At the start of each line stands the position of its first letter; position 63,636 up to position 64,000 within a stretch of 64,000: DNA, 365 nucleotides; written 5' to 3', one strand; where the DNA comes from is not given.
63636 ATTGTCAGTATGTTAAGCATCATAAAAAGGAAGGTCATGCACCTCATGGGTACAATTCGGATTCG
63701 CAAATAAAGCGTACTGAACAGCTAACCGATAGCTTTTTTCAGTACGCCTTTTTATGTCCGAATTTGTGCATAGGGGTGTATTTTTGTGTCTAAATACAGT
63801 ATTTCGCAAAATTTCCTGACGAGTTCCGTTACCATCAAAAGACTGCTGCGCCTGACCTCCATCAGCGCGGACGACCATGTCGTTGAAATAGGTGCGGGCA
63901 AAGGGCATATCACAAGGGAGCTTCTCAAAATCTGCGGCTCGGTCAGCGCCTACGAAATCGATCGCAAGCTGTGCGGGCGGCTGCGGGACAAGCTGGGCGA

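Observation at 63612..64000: Erm-family rRNA methyltransferase with a ribosome-stalling-type leader (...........) and a terminator the stalled ribosome would occlude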

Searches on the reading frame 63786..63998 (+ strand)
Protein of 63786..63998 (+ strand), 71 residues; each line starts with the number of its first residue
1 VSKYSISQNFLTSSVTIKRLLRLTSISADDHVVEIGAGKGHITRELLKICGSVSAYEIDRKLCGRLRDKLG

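Call 7: search_protein_families(library=pfam, proteins=[window:63786-63998:+], max_evalue=0.01)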
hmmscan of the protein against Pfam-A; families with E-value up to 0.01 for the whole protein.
window:63786-63998:+ (71 aa): 2 families
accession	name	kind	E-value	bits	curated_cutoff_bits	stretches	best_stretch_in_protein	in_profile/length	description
PF00398.26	RrnaAD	-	7.6e-18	65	24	1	3-70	5-72/263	Ribosomal RNA adenine dimethylase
PF05219.18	DREV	-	0.0013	18.4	26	1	10-69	71-135/265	DREV methyltransferase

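Call 8: search_protein_families(library=ncbifam, proteins=[window:63786-63998:+], max_evalue=0.01)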
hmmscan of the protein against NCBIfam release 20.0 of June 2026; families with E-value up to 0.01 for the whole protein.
window:63786-63998:+ (71 aa): 26 families (the best 25 are shown)
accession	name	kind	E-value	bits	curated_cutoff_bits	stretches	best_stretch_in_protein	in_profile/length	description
NF000499.2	Erm23S_rRNA_broad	equivalog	7.9e-22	77.8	212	1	7-70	2-65/244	23S ribosomal RNA methyltransferase Erm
NF000337.1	erm_SHROVE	exception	1.9e-17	63.4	320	1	5-70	5-70/248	ErmE/ErmH/ErmO/ErmR family 23S rRNA (adenine(2058)-N(6))-methyltransferase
TIGR00755.1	ksgA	equivalog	3e-16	59.5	171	1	3-70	4-71/256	16S rRNA (adenine(1518)-N(6)/adenine(1519)-N(6))-dimethyltransferase RsmA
NF045543.1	erm_G_23S_MT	exception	5.4e-16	59.1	515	1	7-70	9-72/244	23S rRNA (adenine(2058)-N(6))-methyltransferase Erm(G)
NF012222.1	erm_A_23S_MT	exception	9.2e-16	58.1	475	1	7-64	9-66/243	23S rRNA (adenine(2058)-N(6))-methyltransferase Erm(A)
NF012219.1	erm_C_23S_MT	exception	2.4e-13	50.2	530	1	6-70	8-72/244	23S rRNA (adenine(2058)-N(6))-methyltransferase Erm(C)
NF000412.1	Erm43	exception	1.4e-12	47.6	500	1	7-67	9-69/243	23S rRNA (adenine(2058)-N(6))-methyltransferase Erm(43)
NF000077.1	Erm42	exception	3e-11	43.1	600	1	7-67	19-79/303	23S rRNA (adenine(2058)-N(6))-methyltransferase Erm(42)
NF000024.1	ErmS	exception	2.6e-10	40.1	675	1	4-71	61-128/319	23S rRNA (adenine(2058)-N(6))-methyltransferase Erm(S)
NF012220.1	erm_B_23S_MT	exception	3.1e-10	40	525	1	6-69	7-70/245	23S rRNA (adenine(2058)-N(6))-methyltransferase Erm(B)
NF012223.0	erm_F_23S_MT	exception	5.2e-10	39.1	575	1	7-68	12-73/266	23S rRNA (adenine(2058)-N(6))-methyltransferase Erm(F)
NF000411.1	Erm45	exception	4.3e-08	33.3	525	1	6-65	7-66/245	23S rRNA (adenine(2058)-N(6))-methyltransferase Erm(45)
NF042938.1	Erm55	exception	8.4e-08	31.6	525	1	3-68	8-72/270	23S rRNA (adenine(2058)-N(6))-methyltransferase Erm(55)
NF000047.1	ErmV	exception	8.8e-08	31.8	500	1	5-69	10-76/259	23S rRNA (adenine(2058)-N(6))-methyltransferase Erm(V)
NF042988.1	Erm46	exception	1.2e-07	31.3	503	1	3-69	8-73/255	23S rRNA (adenine(2058)-N(6))-methyltransferase Erm(46)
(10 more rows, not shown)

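Call 10: find_homologous_proteins(query=window:63786-63998:+)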
Query window:63786-63998:+ (71 aa): 2 proteins with E <= 0.001 among 3 candidates.
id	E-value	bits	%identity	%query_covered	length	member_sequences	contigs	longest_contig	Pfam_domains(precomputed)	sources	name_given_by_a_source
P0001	3.1e-20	89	77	85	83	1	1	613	PF00398.27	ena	-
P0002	7.2e-8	50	68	56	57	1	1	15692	PF00398.27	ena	-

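Call 12: find_encoding_contigs(protein=P0002, flank=10000)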
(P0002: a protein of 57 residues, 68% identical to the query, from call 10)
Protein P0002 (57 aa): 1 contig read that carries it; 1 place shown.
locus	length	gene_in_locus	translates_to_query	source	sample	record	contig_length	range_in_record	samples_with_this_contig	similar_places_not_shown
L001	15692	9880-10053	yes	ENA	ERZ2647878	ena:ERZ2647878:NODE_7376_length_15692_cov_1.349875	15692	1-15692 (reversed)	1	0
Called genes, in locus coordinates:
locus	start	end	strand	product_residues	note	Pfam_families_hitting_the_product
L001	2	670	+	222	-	?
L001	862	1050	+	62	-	PF00381:PTS-HPr (weak)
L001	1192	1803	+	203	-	PF01541:GIY-YIG, PF27096:UvrC_M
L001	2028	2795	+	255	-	PF22920:UvrC_RNaseH, PF08459:UvrC_RNaseH_dom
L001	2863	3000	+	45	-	PF12826:HHH_2 (weak), PF14520:HHH_5 (weak), PF00633:HHH (weak)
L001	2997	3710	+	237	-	PF00149:Metallophos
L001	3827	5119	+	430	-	PF05697:Trigger_N, PF00254:FKBP_C, PF05698:Trigger_C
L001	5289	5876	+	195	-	PF00574:CLP_protease, PF25145:NfeD1b_N (faint)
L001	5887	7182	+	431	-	PF06689:zf-C4_ClpX, PF01078:Mg_chelatase (faint), PF07724:AAA_2, PF00004:AAA, PF07728:AAA_5 (weak), PF10431:ClpB_D2-small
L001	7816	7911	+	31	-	PF00166:Cpn10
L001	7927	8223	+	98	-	PF00118:Cpn60_TCP1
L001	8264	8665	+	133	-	-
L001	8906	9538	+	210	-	PF00118:Cpn60_TCP1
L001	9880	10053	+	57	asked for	PF00398:RrnaAD (weak)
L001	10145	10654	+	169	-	PF00398:RrnaAD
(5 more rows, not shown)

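Call 13: find_encoding_contigs(protein=P0001, flank=10000)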
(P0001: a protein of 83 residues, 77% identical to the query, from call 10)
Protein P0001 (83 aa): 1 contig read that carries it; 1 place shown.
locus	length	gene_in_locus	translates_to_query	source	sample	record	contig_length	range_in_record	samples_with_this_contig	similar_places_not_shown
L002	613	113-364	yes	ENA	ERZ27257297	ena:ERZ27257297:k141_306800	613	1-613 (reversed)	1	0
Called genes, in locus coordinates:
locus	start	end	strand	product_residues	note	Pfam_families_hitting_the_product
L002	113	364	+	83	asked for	PF00398:RrnaAD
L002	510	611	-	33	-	?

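Call 18: find_related_loci(query=A1, collection=genome_contigs, flank=3000)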
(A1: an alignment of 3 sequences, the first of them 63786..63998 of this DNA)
Query A1 (71 aa) in genome_contigs; peptide patterns used: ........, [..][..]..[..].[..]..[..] (x = any residue, [..] = any of these).
244 stretches matched a pattern; 136 encode a relative of the query (tblastn E <= 1e-3); the best 80 are kept; 80 distinct loci.
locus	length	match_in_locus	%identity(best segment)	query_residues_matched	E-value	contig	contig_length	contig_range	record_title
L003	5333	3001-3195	71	6-70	1e-27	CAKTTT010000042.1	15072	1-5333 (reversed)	MAG: uncultured Eubacteriales bacterium isolate REFINED_METABAT215_SUBJECT_CONTIGS_1500_ASSEMBLY_K77_MERGED__Pilot_MoBio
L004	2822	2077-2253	78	4-62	7e-27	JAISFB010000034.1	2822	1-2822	MAG: Oscillospiraceae bacterium isolate Gx485_bin225 k119_1617294, whole genome shotgun sequence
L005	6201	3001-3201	67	5-71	4e-26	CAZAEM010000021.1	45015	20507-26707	MAG TPA_asm: uncultured Eubacterium sp. isolate SRP222994_co1_308 genome assembly, contig: NODE_1385_length_45015_cov_35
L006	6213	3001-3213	61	1-71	4e-26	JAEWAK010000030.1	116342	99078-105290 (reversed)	MAG: Bacillota bacterium isolate OH_PBB_206 k127_1071999, whole genome shotgun sequence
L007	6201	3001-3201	69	4-70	3e-25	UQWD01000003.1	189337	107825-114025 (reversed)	uncultured Clostridiales bacterium isolate UMGS693 genome assembly, contig: NODE_19_length_189337_cov_13.457297, whole g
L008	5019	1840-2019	72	3-62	5e-25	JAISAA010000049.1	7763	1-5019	MAG: Oscillospiraceae bacterium isolate Gx481_bin119 k119_2723835, whole genome shotgun sequence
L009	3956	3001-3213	61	1-71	7e-25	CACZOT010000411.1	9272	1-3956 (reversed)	MAG: uncultured Clostridiales bacterium isolate RUG12806 genome assembly, contig: RUG12806_asm_411, whole genome shotgun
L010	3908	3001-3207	64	2-70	1e-24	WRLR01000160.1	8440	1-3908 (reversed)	MAG: Oscillospiraceae bacterium isolate Th196P3bin33 Ga0099364_10020279, whole genome shotgun sequence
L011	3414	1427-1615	67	5-67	1e-24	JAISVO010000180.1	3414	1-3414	MAG: Oscillospiraceae bacterium isolate Mx356_bin4 k119_750781, whole genome shotgun sequence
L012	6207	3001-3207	62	2-70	2e-24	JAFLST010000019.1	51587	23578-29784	MAG: Christensenellaceae bacterium isolate HAN034 Seq19, whole genome shotgun sequence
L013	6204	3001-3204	63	4-71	4e-24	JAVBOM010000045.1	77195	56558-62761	MAG: Eubacteriales bacterium isolate EPI_MAG_00108 c_000008895811, whole genome shotgun sequence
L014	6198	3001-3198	64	4-69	2e-23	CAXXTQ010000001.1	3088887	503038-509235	MAG: Christensenellaceae bacterium isolate da5b4d75-ff56-416d-93ad-0d8c7092aa02 genome assembly, contig: contig_1, whole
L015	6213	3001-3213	59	1-71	2e-23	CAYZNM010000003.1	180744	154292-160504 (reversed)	MAG TPA_asm: uncultured Eubacteriales bacterium isolate SRP242652_co1_111 genome assembly, contig: NODE_41_length_180744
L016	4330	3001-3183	66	5-65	3e-23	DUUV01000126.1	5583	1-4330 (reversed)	MAG TPA_asm: Candidatus Fermentithermobacillaceae bacterium isolate AS08sgBPME_276 89347_AS08, whole genome shotgun sequ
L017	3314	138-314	71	4-62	3e-23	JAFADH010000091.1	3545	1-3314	MAG: Bacillota bacterium isolate OH_SBB_71 k127_104990, whole genome shotgun sequence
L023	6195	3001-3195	58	2-66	8e-22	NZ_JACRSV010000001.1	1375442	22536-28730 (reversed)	Fumia xinanensis strain NSJ-33 H9_ctg001, whole genome shotgun sequence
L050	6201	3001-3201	54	4-70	3e-18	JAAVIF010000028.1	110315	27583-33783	MAG: Oscillospiraceae bacterium isolate Mgla_MAG_19-bin_22 c_000000025934, whole genome shotgun sequence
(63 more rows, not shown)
